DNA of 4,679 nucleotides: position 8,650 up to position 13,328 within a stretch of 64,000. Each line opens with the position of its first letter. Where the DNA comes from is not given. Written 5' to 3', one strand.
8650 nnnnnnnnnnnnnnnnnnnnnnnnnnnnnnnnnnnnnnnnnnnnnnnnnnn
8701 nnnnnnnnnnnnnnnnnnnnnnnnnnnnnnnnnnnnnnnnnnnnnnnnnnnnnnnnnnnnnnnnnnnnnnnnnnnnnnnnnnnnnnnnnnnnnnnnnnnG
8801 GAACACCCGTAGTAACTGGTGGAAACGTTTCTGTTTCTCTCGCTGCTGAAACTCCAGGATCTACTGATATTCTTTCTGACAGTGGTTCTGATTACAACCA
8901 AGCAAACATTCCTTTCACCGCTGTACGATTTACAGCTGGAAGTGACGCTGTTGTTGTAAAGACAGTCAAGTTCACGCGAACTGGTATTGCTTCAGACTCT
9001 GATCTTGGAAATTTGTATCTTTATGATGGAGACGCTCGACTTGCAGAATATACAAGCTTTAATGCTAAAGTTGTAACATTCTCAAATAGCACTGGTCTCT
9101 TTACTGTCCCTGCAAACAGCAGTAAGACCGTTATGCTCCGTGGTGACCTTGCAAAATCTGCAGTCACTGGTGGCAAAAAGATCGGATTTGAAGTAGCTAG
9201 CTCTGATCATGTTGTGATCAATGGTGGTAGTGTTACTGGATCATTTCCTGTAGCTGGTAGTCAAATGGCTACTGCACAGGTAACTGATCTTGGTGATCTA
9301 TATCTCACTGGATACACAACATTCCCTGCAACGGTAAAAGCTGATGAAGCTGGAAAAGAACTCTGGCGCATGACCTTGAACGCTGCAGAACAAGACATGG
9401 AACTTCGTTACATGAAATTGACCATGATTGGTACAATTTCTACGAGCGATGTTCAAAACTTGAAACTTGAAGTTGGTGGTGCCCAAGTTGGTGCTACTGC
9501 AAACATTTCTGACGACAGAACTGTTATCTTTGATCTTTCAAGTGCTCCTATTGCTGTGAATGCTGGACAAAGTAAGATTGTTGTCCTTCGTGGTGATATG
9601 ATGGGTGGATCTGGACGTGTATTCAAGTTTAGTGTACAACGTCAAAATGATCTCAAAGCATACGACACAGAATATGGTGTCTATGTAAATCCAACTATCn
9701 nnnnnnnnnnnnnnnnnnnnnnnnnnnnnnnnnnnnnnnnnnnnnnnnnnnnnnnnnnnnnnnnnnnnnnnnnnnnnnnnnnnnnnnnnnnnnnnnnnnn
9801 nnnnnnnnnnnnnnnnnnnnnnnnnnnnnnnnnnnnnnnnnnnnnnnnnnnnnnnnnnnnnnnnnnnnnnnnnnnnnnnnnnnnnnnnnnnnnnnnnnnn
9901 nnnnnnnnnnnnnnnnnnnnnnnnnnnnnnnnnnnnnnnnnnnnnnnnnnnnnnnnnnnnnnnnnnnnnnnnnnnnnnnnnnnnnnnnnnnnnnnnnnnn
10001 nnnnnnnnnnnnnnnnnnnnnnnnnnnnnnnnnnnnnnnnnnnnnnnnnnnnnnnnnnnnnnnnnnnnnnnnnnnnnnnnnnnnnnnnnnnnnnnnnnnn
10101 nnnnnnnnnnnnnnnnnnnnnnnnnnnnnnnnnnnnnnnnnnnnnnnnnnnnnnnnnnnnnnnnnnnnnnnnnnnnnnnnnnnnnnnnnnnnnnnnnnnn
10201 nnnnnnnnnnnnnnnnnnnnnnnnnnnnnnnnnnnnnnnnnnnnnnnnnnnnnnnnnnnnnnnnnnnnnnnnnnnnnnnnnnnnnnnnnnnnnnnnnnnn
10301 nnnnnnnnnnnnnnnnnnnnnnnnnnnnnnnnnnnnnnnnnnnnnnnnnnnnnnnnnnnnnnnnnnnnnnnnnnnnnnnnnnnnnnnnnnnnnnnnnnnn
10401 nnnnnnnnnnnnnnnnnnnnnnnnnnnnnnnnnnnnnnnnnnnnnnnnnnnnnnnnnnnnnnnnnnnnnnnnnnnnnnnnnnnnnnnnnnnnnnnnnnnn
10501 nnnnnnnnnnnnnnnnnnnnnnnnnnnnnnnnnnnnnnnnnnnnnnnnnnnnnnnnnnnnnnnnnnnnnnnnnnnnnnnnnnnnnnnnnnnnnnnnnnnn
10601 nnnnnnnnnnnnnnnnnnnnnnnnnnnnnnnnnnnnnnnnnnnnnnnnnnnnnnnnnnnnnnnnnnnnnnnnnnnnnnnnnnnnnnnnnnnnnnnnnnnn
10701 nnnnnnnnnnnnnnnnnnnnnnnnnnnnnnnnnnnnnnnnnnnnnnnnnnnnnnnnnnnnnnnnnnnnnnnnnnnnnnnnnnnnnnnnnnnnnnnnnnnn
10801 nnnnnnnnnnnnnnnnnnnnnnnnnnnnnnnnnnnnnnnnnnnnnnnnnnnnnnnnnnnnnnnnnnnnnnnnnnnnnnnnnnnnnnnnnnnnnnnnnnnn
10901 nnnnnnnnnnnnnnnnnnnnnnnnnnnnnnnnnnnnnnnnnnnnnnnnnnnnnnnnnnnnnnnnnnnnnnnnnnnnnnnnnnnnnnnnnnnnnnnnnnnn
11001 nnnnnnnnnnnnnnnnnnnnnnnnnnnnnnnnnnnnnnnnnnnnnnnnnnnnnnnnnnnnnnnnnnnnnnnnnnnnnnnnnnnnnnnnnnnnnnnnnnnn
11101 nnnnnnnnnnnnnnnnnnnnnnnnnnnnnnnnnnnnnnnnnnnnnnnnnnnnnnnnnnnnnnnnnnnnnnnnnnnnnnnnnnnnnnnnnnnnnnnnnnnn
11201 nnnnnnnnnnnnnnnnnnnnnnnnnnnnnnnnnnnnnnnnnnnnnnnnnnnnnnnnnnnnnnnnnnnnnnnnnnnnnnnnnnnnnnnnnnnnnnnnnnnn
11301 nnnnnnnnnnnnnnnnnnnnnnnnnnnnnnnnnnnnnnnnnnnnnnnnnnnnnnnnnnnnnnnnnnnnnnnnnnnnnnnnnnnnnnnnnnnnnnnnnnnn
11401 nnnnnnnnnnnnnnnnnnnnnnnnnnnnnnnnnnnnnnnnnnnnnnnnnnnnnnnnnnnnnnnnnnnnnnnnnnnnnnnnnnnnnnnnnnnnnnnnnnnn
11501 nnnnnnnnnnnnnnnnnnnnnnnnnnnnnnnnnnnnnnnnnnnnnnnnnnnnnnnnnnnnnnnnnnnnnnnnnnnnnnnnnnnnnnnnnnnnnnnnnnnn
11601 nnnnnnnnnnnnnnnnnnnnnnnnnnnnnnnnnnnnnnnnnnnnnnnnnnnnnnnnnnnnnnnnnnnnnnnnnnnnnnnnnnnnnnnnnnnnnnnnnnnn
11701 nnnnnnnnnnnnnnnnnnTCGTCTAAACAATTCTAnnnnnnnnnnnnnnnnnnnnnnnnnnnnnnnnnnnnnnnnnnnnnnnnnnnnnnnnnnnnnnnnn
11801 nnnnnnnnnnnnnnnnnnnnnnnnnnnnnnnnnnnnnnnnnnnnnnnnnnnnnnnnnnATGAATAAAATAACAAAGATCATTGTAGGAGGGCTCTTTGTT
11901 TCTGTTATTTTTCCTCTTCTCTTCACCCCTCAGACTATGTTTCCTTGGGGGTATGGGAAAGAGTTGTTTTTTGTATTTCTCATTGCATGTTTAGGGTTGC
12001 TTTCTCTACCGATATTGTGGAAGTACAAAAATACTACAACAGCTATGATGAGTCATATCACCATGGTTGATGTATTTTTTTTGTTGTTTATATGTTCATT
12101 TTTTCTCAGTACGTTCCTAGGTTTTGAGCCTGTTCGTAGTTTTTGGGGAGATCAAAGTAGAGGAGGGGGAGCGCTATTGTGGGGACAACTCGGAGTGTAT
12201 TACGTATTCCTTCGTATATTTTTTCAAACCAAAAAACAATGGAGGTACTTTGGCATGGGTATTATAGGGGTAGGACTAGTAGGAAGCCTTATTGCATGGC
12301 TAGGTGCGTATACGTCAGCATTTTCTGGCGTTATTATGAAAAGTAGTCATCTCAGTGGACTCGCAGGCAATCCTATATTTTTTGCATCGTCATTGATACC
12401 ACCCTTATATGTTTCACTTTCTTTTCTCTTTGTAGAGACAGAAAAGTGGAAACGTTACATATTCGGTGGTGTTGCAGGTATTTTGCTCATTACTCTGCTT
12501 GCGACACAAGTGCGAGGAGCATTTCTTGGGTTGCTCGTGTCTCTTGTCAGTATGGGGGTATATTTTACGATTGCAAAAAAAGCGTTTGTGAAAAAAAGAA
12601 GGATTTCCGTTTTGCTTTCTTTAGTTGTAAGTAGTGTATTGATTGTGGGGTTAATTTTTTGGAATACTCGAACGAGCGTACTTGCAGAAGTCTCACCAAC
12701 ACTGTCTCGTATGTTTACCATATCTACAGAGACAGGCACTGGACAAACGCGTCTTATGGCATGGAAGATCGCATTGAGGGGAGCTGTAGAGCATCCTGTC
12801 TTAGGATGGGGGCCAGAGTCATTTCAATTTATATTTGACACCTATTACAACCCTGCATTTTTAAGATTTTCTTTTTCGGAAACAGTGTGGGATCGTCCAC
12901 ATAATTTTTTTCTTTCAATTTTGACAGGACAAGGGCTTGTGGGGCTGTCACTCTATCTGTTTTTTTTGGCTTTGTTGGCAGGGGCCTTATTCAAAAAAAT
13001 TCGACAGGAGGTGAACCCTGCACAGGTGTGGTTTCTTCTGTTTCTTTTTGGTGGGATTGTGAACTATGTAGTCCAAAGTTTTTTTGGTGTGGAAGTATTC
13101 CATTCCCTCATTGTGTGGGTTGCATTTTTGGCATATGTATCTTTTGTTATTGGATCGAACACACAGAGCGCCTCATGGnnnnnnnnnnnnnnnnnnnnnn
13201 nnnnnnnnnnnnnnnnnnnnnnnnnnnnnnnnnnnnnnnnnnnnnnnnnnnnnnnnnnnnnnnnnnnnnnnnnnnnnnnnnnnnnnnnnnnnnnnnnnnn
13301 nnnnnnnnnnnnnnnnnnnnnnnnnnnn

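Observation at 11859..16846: Paralogous Wzy_C-TPR proteins bracketing a small TM-TPR protein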

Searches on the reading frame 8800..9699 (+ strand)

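Call 66: search_protein_families(library=pfam, proteins=[window:8800-9699:+], max_evalue=1)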
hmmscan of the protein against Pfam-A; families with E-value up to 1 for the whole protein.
window:8800-9699:+ (300 aa): 2 families
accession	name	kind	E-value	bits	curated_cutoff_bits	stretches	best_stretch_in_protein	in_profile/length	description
PF17893.6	Cas9_b_hairpin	-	0.14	12.3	25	0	94-145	43-87/90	CRISPR-associated endonuclease Cas9 beta-hairpin domain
PF14873.11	BNR_assoc_N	-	0.14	12.2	25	0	187-229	21-64/153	N-terminal domain of BNR-repeat neuraminidase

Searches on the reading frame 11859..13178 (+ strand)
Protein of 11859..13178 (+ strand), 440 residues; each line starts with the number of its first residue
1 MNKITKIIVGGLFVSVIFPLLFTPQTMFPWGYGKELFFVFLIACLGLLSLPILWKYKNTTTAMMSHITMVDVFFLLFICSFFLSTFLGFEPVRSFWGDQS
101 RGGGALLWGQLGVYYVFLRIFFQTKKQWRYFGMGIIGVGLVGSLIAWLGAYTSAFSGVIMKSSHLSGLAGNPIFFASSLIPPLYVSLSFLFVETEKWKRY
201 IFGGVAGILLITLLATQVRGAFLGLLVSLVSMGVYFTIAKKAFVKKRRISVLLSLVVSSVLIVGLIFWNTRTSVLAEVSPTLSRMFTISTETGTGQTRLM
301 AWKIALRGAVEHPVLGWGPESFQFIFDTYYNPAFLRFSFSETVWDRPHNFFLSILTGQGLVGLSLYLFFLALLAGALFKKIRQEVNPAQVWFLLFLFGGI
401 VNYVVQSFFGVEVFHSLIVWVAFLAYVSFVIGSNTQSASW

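Call 46: search_solved_structures(query=A3, max_evalue=10, show_alignments=2)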
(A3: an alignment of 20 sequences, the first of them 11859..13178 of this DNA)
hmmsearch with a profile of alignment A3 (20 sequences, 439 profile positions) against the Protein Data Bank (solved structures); distinct sequences matched with E-value up to 10: 4.
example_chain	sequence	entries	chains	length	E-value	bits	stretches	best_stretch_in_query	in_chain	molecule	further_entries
7tpg_B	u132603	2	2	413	2.6e-11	46.3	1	182-382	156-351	Putative cell surface polysaccharide polymerase/ligase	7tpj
9rmk_A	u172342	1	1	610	1.9e-07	33.5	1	132-418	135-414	Oligosaccharyltransferase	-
2loo_A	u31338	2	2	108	0.58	12.2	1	194-268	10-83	Transmembrane protein 14A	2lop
4v1r_A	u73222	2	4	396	0.75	11.8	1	90-131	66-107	ALPHA-1,6-MANNANASE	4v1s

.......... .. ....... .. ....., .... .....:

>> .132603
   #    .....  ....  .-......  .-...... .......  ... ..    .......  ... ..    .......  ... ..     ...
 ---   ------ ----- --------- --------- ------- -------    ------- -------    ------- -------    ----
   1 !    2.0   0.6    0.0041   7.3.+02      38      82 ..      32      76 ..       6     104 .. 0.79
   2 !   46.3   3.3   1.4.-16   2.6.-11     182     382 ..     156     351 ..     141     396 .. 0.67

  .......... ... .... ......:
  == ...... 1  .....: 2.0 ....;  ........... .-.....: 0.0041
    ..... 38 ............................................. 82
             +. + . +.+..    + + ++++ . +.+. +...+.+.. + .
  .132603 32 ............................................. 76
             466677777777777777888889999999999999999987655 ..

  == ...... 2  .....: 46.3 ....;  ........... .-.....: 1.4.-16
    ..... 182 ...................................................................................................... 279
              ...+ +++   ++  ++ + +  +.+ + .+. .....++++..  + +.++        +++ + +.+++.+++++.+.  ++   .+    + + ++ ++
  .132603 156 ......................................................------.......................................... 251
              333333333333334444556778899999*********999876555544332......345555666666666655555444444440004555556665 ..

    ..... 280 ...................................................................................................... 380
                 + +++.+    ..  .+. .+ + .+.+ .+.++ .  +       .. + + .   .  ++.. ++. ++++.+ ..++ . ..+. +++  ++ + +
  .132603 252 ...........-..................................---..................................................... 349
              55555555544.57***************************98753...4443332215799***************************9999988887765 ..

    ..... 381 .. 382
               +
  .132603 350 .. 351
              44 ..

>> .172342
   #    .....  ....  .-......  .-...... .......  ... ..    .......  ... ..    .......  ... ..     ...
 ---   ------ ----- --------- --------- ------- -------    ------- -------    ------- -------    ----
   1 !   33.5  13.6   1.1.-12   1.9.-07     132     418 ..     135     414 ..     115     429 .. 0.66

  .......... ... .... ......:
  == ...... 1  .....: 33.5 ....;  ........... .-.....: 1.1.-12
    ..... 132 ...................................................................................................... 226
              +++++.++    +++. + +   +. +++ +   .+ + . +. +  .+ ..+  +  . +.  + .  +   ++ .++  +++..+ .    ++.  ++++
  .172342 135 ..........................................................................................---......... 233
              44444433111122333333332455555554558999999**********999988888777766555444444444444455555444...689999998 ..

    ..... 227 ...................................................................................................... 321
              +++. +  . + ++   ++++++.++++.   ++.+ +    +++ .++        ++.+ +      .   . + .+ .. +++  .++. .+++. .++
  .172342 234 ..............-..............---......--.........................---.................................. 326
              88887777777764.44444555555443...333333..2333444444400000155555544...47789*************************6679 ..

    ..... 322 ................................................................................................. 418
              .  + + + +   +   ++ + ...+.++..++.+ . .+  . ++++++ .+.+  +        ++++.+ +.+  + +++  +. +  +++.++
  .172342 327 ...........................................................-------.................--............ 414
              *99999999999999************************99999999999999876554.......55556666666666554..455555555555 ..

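Call 69: search_solved_structures(query=A4, max_evalue=10, show_alignments=0)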
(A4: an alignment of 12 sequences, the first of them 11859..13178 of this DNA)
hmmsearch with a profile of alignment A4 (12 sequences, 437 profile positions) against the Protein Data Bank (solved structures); distinct sequences matched with E-value up to 10: 1.
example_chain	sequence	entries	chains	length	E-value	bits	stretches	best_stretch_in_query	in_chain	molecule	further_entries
7tpg_B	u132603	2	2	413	2.7e-09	39.9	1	199-382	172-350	Putative cell surface polysaccharide polymerase/ligase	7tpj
